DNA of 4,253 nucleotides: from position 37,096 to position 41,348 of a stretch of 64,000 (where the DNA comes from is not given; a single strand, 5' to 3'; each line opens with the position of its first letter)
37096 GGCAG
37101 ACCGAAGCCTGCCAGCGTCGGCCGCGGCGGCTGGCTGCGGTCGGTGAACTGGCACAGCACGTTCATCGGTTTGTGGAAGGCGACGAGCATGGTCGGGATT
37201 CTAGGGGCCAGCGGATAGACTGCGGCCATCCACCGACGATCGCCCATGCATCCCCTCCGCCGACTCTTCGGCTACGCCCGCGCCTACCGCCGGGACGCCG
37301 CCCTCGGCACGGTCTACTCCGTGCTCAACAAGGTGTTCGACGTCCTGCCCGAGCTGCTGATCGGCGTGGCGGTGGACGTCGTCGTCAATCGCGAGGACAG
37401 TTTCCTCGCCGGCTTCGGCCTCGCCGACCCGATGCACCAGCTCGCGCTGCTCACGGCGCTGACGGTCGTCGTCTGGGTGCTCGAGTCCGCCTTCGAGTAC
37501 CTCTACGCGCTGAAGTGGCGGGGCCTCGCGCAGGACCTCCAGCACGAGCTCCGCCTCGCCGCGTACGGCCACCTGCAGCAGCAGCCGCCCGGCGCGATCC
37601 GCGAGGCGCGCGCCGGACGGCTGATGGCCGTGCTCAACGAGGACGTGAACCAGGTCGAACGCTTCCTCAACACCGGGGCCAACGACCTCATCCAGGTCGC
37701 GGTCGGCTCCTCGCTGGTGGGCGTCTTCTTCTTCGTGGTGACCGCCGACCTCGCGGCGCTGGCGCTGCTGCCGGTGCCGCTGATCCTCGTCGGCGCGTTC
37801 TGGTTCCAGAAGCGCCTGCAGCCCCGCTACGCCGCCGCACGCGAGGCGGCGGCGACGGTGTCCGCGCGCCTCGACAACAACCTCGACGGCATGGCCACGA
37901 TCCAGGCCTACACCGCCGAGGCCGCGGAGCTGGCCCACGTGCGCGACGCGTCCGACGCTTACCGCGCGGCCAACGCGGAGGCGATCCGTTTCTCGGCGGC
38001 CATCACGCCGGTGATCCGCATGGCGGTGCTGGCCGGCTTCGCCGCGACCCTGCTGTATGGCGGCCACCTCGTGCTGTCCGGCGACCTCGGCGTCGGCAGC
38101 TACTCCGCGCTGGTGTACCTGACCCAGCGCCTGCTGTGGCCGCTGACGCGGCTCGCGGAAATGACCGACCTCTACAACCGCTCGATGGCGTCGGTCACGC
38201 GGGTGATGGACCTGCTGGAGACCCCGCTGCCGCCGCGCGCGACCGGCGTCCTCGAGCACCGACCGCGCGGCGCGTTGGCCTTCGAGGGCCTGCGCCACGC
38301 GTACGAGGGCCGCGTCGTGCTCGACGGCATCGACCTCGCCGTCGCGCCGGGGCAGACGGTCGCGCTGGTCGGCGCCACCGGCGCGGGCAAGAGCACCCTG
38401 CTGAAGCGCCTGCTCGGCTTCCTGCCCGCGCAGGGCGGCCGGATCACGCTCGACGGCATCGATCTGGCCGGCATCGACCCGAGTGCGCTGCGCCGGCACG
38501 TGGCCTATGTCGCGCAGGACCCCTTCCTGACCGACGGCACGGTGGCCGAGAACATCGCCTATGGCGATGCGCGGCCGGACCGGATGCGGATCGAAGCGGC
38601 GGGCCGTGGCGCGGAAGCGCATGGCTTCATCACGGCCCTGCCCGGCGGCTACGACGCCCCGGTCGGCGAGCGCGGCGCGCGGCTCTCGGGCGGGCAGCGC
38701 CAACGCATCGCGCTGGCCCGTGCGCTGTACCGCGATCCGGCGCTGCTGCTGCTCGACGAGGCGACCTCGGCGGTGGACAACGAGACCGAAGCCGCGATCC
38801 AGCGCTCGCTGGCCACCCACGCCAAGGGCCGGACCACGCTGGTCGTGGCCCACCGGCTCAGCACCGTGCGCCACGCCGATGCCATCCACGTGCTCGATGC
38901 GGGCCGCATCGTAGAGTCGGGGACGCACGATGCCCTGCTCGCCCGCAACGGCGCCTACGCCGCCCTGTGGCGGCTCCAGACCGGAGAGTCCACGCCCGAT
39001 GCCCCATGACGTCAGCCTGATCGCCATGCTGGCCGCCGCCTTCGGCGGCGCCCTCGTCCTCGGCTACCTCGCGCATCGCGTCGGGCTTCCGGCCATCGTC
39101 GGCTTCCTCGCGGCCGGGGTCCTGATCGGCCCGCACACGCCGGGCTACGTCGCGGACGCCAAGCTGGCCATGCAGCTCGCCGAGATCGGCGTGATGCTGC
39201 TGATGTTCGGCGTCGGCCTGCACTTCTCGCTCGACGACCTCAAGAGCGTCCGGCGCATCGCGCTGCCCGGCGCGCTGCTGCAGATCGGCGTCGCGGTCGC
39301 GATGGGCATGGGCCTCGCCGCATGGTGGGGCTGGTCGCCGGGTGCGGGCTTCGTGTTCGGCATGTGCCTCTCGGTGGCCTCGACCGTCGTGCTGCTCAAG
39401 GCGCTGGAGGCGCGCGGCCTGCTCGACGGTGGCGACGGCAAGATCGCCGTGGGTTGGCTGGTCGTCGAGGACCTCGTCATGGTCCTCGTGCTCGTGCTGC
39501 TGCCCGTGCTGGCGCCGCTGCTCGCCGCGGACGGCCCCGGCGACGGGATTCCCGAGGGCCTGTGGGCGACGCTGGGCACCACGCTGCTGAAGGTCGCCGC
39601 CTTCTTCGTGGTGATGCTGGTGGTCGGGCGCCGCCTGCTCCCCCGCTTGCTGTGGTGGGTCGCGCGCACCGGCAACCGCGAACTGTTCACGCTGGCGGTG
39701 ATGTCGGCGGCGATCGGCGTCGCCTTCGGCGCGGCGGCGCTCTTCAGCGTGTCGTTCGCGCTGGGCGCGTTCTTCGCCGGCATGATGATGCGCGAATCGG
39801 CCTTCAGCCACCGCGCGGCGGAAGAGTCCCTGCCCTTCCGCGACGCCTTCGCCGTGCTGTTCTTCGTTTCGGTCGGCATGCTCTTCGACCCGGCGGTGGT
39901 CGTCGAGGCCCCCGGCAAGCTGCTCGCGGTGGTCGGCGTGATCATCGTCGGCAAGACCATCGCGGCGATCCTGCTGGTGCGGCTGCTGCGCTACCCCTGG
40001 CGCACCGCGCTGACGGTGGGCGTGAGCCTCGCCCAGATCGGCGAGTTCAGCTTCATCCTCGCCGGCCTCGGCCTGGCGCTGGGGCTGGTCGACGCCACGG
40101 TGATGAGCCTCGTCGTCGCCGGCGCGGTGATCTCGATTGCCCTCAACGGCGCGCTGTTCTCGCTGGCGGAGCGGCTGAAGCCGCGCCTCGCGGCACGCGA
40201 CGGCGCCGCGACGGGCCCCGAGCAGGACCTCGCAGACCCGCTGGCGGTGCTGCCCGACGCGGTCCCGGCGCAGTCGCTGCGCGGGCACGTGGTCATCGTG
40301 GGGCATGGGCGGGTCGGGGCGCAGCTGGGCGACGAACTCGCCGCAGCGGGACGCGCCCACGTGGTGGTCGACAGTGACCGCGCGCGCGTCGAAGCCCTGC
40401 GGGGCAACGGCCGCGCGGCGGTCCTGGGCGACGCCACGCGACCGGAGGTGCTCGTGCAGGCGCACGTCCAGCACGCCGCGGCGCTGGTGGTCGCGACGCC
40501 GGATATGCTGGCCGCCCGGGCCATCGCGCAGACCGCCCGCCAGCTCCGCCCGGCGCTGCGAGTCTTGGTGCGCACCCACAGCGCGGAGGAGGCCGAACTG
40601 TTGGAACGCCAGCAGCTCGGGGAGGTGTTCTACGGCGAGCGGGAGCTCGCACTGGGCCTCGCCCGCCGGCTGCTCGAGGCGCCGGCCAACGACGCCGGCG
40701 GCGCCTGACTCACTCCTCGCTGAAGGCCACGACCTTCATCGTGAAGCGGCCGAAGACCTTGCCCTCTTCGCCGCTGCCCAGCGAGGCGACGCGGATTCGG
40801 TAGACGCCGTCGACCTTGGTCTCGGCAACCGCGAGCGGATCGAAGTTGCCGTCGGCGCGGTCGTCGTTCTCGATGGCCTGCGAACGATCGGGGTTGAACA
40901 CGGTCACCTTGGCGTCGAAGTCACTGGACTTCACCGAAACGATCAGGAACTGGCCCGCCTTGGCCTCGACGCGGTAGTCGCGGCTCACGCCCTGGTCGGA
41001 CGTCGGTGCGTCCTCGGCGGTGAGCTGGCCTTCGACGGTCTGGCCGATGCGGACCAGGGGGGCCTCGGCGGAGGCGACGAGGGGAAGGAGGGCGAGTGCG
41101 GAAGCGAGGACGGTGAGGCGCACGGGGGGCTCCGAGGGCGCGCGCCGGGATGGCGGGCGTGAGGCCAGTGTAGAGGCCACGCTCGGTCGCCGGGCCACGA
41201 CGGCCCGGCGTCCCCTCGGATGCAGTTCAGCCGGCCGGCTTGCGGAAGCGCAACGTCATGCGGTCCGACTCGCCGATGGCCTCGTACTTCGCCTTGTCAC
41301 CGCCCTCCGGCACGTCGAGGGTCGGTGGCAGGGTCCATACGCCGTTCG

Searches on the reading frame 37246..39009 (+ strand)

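Call 94: search_protein_families(library=pfam, proteins=[window:37246-39009:+], max_evalue=0.00001)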
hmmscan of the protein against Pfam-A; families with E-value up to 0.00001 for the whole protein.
window:37246-39009:+ (587 aa): 3 families
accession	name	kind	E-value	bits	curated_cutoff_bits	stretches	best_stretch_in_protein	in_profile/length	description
PF00664.28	ABC_membrane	-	6.7e-35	121.5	28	1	20-299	3-273/274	ABC transporter transmembrane region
PF00005.33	ABC_tran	-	3.2e-32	112.4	25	1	359-508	1-137/137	ABC transporter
PF13401.12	AAA_22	-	5.1e-06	27.3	27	0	371-522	7-107/130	AAA domain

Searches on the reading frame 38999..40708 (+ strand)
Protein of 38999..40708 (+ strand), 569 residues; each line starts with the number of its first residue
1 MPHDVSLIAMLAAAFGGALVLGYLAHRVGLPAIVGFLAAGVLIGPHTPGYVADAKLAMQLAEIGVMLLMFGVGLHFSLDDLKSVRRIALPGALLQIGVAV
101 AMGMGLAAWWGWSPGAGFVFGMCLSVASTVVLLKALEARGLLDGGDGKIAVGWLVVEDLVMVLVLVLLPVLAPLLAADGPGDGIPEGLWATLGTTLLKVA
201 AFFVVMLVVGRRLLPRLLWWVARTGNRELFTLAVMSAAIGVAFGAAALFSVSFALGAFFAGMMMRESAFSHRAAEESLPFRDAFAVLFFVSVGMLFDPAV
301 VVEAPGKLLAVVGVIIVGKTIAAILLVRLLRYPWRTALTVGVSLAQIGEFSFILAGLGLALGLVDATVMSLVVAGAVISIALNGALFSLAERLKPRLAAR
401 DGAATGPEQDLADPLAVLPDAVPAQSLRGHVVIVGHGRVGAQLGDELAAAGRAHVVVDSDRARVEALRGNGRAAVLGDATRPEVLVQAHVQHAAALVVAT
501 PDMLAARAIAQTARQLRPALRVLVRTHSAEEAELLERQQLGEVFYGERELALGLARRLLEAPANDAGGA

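Call 94: search_protein_families(library=pfam, proteins=[window:38999-40708:+], max_evalue=0.00001)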
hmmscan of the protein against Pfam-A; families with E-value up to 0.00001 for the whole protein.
window:38999-40708:+ (569 aa): 2 families
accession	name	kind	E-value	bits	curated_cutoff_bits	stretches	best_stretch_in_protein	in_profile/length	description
PF00999.27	Na_H_Exchanger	-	2.6e-55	188.2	26.2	1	18-387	4-369/375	Sodium/hydrogen exchanger, transmembrane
PF02254.24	TrkA_N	-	5.7e-26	91.5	23.8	1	431-543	1-113/116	TrkA-N domain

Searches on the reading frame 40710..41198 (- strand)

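Call 94: search_protein_families(library=pfam, proteins=[window:40710-41198:-], max_evalue=0.00001)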
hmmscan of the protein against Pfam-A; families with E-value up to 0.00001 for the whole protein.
window:40710-41198:- (162 aa): 1 family
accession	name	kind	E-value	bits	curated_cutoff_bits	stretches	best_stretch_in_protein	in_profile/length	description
PF04151.21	PPC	-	2.1e-07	32.2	25.9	1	73-139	3-70/70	Bacterial pre-peptidase C-terminal domain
